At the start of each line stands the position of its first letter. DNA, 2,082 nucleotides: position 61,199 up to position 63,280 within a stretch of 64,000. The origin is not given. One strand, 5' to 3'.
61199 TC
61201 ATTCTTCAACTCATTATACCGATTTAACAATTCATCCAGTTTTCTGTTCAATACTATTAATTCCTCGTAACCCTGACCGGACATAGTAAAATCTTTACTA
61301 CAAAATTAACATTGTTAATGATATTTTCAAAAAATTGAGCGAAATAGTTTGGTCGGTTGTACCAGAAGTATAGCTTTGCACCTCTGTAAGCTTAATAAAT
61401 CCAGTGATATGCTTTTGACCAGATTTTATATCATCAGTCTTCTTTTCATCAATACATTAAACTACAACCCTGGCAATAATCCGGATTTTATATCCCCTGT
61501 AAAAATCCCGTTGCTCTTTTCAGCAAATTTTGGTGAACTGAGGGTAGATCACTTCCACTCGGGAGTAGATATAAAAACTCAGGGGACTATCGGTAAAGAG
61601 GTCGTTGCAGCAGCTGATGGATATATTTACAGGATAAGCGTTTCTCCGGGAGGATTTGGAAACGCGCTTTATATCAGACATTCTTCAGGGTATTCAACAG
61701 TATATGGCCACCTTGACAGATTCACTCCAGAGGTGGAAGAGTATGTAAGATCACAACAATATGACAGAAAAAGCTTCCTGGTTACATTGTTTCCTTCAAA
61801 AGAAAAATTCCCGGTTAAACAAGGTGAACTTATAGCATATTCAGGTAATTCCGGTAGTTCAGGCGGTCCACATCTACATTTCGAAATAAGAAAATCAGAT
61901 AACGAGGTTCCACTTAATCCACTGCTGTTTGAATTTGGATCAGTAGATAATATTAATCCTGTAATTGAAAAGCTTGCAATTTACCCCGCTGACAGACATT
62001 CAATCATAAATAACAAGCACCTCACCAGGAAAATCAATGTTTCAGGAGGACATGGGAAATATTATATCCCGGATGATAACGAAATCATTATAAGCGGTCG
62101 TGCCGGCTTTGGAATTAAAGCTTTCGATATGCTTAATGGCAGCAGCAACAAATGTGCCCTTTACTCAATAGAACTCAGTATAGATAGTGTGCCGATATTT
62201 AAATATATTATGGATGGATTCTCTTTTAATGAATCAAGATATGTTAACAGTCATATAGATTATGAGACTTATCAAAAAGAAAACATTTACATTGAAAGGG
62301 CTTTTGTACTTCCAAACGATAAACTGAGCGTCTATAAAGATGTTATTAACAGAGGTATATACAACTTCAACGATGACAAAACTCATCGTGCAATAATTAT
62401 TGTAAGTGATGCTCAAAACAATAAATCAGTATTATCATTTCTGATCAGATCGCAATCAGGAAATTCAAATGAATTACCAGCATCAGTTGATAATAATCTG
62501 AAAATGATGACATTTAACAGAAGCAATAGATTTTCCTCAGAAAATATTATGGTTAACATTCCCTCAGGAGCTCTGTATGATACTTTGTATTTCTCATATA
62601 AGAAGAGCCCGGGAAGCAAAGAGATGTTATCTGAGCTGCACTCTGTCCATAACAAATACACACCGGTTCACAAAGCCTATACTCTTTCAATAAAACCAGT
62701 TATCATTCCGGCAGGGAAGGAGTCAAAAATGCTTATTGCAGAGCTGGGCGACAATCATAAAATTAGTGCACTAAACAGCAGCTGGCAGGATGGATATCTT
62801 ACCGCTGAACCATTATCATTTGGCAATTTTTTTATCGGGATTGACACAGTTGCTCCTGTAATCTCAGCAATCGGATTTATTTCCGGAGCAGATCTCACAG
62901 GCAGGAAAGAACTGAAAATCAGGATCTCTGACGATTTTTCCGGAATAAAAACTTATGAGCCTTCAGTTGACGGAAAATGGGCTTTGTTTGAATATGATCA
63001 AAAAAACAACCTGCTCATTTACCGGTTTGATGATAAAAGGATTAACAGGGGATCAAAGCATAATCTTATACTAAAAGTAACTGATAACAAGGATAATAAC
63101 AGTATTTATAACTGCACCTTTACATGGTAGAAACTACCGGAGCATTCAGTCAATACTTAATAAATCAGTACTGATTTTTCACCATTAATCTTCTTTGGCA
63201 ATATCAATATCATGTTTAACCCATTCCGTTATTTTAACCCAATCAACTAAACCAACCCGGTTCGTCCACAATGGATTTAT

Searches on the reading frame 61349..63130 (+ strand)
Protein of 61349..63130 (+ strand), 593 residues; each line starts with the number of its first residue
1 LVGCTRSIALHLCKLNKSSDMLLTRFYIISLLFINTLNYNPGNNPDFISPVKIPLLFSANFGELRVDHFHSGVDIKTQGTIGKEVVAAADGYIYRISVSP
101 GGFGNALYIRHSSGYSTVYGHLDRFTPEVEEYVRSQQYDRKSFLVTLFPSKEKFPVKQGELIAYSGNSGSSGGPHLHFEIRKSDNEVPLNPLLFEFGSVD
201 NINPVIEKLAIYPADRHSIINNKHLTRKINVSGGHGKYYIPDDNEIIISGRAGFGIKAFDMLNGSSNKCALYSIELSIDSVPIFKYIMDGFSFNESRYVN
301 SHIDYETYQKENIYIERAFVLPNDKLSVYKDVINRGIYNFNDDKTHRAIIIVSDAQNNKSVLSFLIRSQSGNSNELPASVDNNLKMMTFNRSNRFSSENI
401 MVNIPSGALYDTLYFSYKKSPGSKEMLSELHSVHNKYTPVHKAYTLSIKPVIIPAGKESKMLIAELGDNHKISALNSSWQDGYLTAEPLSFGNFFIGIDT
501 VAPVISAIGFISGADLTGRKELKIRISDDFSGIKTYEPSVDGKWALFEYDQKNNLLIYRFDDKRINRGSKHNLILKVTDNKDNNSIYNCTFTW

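Call 34: search_protein_families(library=pfam, proteins=[window:61349-63130:+], max_evalue=0.001)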
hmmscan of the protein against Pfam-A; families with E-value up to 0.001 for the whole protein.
window:61349-63130:+ (593 aa): 1 family
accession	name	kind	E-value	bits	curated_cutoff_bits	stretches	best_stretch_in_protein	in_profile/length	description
PF01551.29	Peptidase_M23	-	6.4e-22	78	28.7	2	69-137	2-67/96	Peptidase family M23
